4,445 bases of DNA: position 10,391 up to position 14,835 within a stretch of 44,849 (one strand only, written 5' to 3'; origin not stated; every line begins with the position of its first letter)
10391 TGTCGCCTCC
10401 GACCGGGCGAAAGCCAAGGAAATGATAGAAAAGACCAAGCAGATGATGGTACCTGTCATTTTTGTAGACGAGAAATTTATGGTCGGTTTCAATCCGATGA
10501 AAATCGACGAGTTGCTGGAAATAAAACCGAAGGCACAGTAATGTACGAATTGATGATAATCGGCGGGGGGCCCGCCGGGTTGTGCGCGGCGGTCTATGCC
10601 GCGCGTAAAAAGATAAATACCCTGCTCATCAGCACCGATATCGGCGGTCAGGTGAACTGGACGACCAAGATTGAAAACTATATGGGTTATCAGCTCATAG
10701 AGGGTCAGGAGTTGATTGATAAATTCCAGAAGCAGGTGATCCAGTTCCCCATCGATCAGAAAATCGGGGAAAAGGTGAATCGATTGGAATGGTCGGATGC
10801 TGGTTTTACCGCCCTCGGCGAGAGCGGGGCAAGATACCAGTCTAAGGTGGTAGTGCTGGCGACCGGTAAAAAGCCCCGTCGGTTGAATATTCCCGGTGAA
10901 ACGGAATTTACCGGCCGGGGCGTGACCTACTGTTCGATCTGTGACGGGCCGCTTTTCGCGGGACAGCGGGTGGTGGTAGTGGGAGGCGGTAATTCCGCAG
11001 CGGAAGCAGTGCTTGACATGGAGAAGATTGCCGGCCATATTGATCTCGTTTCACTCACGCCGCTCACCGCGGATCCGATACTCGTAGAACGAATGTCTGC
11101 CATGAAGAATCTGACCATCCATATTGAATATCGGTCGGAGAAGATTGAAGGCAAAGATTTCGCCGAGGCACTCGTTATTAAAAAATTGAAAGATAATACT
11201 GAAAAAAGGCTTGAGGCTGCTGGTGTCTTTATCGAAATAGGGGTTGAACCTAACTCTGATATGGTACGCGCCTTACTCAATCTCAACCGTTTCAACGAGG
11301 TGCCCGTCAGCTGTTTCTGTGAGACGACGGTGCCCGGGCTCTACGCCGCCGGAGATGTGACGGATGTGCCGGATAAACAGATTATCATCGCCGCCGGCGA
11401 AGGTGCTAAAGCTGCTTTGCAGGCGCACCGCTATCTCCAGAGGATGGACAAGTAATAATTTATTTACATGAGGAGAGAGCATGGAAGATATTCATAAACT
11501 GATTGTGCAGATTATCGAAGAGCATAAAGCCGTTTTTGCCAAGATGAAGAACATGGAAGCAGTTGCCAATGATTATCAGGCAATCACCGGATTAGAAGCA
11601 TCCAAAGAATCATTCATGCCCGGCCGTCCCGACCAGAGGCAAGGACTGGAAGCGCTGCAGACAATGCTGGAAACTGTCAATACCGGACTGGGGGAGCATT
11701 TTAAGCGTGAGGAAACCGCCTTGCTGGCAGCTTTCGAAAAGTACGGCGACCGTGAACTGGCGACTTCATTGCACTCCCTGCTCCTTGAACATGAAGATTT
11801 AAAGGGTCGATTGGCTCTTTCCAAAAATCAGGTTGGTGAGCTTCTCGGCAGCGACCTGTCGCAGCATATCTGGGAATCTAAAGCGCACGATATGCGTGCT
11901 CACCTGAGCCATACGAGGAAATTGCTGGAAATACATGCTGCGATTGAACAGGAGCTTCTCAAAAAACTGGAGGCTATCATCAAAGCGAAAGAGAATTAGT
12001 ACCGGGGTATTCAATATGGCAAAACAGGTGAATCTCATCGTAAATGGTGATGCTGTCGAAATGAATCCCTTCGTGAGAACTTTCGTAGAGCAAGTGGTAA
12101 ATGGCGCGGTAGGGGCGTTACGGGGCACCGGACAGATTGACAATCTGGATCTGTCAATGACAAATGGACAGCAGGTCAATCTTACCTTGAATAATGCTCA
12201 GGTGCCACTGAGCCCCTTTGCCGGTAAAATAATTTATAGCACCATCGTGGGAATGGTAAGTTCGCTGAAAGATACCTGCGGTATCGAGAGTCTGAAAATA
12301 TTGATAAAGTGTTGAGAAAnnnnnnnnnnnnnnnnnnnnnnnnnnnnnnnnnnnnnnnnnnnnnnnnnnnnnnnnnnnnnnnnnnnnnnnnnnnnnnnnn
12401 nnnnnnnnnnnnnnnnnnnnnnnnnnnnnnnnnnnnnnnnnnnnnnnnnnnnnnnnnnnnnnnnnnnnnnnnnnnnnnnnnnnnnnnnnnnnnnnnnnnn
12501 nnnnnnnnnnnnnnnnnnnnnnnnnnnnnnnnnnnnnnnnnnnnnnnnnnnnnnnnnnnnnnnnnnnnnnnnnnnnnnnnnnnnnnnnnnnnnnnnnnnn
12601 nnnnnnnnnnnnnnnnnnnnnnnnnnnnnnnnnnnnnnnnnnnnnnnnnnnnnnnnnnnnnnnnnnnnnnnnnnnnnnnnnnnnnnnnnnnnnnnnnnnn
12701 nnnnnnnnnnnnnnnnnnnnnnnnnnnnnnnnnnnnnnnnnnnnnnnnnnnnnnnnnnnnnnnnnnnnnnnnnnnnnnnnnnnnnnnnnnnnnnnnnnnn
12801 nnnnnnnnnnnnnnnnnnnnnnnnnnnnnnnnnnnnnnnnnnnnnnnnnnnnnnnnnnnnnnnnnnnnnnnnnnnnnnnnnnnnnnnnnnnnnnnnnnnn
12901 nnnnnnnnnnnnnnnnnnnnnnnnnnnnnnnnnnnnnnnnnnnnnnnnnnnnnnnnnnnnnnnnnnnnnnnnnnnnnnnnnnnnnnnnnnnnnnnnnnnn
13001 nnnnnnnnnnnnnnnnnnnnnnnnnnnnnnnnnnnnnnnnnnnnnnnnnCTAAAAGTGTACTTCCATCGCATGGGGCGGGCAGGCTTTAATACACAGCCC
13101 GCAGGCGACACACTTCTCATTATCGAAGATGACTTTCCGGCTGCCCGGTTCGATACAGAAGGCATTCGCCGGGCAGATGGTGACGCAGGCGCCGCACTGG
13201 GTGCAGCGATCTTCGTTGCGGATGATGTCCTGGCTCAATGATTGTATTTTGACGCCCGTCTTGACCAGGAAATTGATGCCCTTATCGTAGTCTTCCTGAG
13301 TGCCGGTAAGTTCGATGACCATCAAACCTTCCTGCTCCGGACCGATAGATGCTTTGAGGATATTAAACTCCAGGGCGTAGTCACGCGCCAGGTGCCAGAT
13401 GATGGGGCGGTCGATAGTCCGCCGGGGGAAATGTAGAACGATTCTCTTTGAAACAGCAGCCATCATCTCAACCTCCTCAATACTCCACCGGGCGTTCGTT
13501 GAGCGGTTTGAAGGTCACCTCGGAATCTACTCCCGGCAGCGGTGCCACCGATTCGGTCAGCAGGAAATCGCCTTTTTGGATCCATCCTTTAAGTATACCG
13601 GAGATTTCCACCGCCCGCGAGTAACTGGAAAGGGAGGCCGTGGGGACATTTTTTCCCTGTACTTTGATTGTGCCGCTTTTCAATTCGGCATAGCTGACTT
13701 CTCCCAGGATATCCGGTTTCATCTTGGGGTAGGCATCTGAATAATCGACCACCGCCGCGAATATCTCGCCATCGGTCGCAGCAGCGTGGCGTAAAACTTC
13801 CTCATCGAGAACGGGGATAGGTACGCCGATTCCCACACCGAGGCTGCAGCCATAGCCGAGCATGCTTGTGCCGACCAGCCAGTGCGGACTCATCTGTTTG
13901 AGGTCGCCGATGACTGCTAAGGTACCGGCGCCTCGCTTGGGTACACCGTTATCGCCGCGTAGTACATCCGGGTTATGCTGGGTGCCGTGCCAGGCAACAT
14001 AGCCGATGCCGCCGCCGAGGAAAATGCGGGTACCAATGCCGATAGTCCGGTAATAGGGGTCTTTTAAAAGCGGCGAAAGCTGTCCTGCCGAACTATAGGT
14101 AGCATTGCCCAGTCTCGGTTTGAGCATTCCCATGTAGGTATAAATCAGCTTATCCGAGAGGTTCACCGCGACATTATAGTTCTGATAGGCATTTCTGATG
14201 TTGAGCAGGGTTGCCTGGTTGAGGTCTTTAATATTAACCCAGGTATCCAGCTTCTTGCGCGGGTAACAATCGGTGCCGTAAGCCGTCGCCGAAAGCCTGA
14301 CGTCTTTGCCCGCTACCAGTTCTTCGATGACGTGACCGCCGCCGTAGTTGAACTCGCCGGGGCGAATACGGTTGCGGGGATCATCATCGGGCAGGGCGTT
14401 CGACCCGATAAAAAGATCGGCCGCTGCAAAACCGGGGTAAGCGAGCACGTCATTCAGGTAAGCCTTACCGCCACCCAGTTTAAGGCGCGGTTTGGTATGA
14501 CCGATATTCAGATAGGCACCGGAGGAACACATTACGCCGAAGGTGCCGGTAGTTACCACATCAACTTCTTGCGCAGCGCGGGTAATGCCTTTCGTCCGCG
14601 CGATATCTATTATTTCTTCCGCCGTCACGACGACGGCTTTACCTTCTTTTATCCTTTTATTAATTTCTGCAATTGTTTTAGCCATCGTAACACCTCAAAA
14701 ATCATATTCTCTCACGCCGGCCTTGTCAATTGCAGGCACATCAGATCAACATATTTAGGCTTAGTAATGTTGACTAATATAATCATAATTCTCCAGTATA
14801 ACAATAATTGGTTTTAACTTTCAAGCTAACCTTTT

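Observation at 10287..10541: Hidden selenoprotein: glutaredoxin-like gene with a UPYC active site, missed by ORF calling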

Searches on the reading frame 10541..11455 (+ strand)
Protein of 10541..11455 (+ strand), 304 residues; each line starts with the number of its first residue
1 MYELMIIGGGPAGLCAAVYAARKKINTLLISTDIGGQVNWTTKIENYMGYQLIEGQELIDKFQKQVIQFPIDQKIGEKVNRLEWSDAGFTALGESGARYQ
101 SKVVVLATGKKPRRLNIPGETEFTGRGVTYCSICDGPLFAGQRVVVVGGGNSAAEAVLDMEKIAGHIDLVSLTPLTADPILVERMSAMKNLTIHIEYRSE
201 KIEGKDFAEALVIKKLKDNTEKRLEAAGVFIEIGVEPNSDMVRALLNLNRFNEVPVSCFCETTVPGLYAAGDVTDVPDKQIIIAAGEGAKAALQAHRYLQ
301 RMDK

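Call 8: search_protein_families(library=pfam, proteins=[window:10541-11455:+], max_evalue=0.001)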
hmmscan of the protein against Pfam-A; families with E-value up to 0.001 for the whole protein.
window:10541-11455:+ (304 aa): 10 families
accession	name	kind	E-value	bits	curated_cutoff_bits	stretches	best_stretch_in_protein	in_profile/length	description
PF07992.20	Pyr_redox_2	-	3.1e-37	129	26.1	1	3-278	2-282/291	Pyridine nucleotide-disulphide oxidoreductase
PF13738.12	Pyr_redox_3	-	4.7e-22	79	30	1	49-271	74-305/305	Pyridine nucleotide-disulphide oxidoreductase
PF01134.28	GIDA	-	3.1e-07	30.2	22.1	1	4-34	2-32/391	Glucose inhibited division protein A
PF12831.13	FAD_oxidored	-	2.9e-06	27.3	27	1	4-38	2-38/416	FAD dependent oxidoreductase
PF03486.20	HI0933_like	-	1.6e-05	24.9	50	0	3-31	2-30/244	HI0933-like protein Rossmann domain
PF00070.33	Pyr_redox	-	5e-05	24.2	22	0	143-206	1-70/82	Pyridine nucleotide-disulphide oxidoreductase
PF13434.12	Lys_Orn_oxgnase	-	5e-05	23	21.3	0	94-165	141-212/339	L-lysine 6-monooxygenase/L-ornithine 5-monooxygenase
PF00890.30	FAD_binding_2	-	0.00014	21.6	20.4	0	5-32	3-30/414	FAD binding domain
PF13241.12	NAD_binding_7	-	0.00054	20.9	22.1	0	140-209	6-66/104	Putative NAD(P)-binding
PF13450.12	NAD_binding_8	-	0.00055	20.6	21.9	1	6-38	1-35/68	NAD(P)-binding Rossmann-like domain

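Call 9: search_protein_families(library=ncbifam, proteins=[window:10541-11455:+], max_evalue=0.001)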
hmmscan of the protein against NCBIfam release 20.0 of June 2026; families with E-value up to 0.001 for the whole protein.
window:10541-11455:+ (304 aa): 59 families (the best 25 are shown)
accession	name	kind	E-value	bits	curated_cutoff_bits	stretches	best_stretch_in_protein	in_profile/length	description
TIGR03140.1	AhpF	equivalog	2e-89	300.5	502.9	1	2-300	213-513/515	alkyl hydroperoxide reductase subunit F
TIGR01292.1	TRX_reduct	equivalog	2.6e-86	289.2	343.45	1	2-299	1-300/300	thioredoxin-disulfide reductase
TIGR03143.1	AhpF_homolog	hypoth_equivalog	1.2e-59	202.4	687.65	1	1-302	4-311/555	putative alkyl hydroperoxide reductase F subunit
NF007614.0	PRK10262.1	equivalog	1.2e-47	162.6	644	1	3-301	8-316/321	thioredoxin-disulfide reductase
TIGR04018.1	Bthiol_YpdA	hypoth_equivalog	1.7e-22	79.6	339.9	1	65-277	79-292/316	YpdA family putative bacillithiol disulfide reductase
TIGR01350.1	lipoamide_DH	equivalog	2.5e-16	59.4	408.8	2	97-277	128-312/461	dihydrolipoyl dehydrogenase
TIGR02053.1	MerA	equivalog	5.7e-15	55.3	454.45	1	99-295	128-328/465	mercury(II) reductase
NF040505.1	ArsO_flavin_mono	equivalog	3.5e-14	53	425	1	67-165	87-184/346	ArsO family NAD(P)H-dependent flavin-containing monooxygenase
TIGR03385.1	CoA_CoA_reduc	equivalog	1.2e-13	50.7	578.8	1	4-277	2-286/439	CoA-disulfide reductase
NF005883.0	PRK07845.1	equivalog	1.8e-13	50.3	479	1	97-277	136-317/466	NAD(P)H-quinone dehydrogenase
NF042949.2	3PPDioc_HcaD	equivalog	1.9e-11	43.3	450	1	62-276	61-278/386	3-phenylpropionate/cinnamic acid dioxygenase ferredoxin--NAD(+) reductase subunit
TIGR01421.1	gluta_reduc_1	equivalog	4.2e-11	42.7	556.15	1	95-287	124-319/450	glutathione-disulfide reductase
TIGR01316.1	gltA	equivalog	7.1e-11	41.6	471.75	1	5-299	137-449/449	NADPH-dependent glutamate synthase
NF009410.0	PRK12771.1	subfamily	9.6e-11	40.9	516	1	4-301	141-447/566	NAD(P)-binding protein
TIGR03997.1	mycofact_OYE_2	equivalog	1.1e-10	40.6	793.15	1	4-148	382-509/645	mycofactocin system FadH/OYE family oxidoreductase 2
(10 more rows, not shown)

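Call 30: find_encoding_contigs(protein=window:10541-11455:+, flank=10000, max_places=6)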
Protein window:10541-11455:+ (304 aa): no gene with exactly this product is on record in the collection.

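Call 44: search_solved_structures(query=window:10541-11455:+, max_evalue=1e-20, show_alignments=1)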
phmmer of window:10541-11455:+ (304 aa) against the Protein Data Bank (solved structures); distinct sequences matched with E-value up to 1e-20: 52.
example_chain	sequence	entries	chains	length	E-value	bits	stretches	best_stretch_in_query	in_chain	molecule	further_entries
1fl2_A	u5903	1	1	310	4.6e-67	229.8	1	2-301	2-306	ALKYL HYDROPEROXIDE REDUCTASE SUBUNIT F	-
1hyu_A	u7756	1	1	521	2.2e-66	227.5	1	2-301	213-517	ALKYL HYDROPEROXIDE REDUCTASE SUBUNIT F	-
4o5q_A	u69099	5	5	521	2.3e-66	227.5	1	2-301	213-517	Alkyl hydroperoxide reductase subunit F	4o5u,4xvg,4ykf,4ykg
7jyp_A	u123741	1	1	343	2.9e-59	204.2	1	2-295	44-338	Thioredoxin reductase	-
4zn0_A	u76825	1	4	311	2e-52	181.7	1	1-301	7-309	Thioredoxin reductase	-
2q7v_A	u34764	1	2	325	2.1e-51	178.4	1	2-302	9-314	Thioredoxin reductase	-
5uth_A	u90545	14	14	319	8.5e-50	173.1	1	2-303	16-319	Thioredoxin reductase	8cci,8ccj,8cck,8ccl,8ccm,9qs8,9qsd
5uwy_A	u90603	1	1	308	2.4e-48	168.3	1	1-301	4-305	Thioredoxin reductase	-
3f8p_A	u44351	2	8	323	4.9e-48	167.3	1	2-300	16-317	Thioredoxin reductase (TrxB-3)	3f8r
6bwt_A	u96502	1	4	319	7.7e-48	166.7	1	2-303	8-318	Thioredoxin reductase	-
4gcm_A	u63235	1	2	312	1e-47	166.2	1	2-302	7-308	Thioredoxin reductase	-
5mh4_A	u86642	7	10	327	2.9e-47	164.8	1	2-300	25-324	Thioredoxin reductase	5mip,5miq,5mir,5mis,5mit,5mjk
7aaw_A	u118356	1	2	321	3.2e-47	164.6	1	1-301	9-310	Thioredoxin reductase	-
1cl0_A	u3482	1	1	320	6.7e-47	163.6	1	3-301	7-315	THIOREDOXIN REDUCTASE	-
1tde_A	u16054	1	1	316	8.3e-47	163.3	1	3-300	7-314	THIOREDOXIN REDUCTASE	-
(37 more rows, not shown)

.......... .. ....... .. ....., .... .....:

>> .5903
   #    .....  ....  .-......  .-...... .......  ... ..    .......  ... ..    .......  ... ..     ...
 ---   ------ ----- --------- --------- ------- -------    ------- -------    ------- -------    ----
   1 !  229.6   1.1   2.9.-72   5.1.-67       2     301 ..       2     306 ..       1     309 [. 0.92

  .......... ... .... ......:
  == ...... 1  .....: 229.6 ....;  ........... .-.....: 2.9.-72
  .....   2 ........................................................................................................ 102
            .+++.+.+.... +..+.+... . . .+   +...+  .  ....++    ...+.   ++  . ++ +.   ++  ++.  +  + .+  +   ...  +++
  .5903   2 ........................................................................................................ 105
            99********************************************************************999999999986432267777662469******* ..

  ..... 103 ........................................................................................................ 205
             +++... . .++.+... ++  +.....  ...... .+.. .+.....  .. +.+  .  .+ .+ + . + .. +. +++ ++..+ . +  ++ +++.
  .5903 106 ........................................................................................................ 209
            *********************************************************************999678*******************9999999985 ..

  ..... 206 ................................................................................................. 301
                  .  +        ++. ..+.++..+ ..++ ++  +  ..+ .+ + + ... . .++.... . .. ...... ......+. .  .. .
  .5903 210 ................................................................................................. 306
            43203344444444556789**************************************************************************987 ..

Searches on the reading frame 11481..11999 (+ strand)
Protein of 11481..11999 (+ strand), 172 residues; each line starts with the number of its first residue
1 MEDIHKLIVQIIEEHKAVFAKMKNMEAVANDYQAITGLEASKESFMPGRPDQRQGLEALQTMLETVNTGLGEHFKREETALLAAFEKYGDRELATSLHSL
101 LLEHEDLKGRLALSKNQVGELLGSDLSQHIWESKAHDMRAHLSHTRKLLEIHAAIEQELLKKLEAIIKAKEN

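Call 8: search_protein_families(library=pfam, proteins=[window:11481-11999:+], max_evalue=0.001)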
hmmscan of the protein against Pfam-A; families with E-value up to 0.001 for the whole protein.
window:11481-11999:+ (172 aa): 1 family
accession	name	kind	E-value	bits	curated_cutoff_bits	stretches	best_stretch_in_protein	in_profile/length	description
PF01814.28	Hemerythrin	-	0.00023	22.1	25.3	0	10-111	5-85/127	Hemerythrin HHE cation binding domain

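Call 9: search_protein_families(library=ncbifam, proteins=[window:11481-11999:+], max_evalue=0.001)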
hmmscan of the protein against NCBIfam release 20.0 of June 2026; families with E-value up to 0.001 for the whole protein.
window:11481-11999:+ (172 aa): 0 families

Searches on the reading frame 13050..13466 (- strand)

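Call 25: search_protein_families(library=pfam, proteins=[window:13050-13466:-], max_evalue=1e-8)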
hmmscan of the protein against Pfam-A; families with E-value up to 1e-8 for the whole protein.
window:13050-13466:- (138 aa): 6 families
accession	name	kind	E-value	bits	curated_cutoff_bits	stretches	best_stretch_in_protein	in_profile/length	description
PF09383.16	NIL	-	7.8e-16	58.2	24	1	7-74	1-71/73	NIL domain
PF00037.32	Fer4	-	2.2e-14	53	21.1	0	112-134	1-23/24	4Fe-4S binding domain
PF12837.12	Fer4_6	-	6.5e-13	48.4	25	0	83-103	4-24/24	4Fe-4S binding domain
PF12797.12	Fer4_2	-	1.3e-12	47.2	24.5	0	81-100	3-22/22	4Fe-4S binding domain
PF13187.11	Fer4_9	-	1.3e-09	38.4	27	1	87-133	1-51/52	4Fe-4S dicluster domain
PF12838.12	Fer4_7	-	1.5e-09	38.6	27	1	87-132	1-51/52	4Fe-4S dicluster domain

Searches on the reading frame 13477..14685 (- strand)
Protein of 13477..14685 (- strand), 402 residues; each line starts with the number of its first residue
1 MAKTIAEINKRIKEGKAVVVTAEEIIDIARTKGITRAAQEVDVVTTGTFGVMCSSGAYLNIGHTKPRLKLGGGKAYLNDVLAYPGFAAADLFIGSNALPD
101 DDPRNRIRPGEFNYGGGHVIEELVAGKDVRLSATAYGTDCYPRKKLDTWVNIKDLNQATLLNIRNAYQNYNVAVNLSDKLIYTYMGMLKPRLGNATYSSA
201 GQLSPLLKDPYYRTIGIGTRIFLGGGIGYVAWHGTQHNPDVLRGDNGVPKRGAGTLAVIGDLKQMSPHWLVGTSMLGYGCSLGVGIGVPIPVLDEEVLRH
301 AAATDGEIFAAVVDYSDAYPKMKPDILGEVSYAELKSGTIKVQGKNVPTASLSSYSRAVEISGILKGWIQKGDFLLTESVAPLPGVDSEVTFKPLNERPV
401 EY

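Call 8: search_protein_families(library=pfam, proteins=[window:13477-14685:-], max_evalue=0.001)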
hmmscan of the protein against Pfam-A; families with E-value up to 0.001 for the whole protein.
window:13477-14685:- (402 aa): 1 family
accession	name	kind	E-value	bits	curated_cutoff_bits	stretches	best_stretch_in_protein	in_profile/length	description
PF01837.22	HcyBio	-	2.6e-148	494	26.2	1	17-376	1-349/349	Homocysteine biosynthesis enzyme, sulfur-incorporation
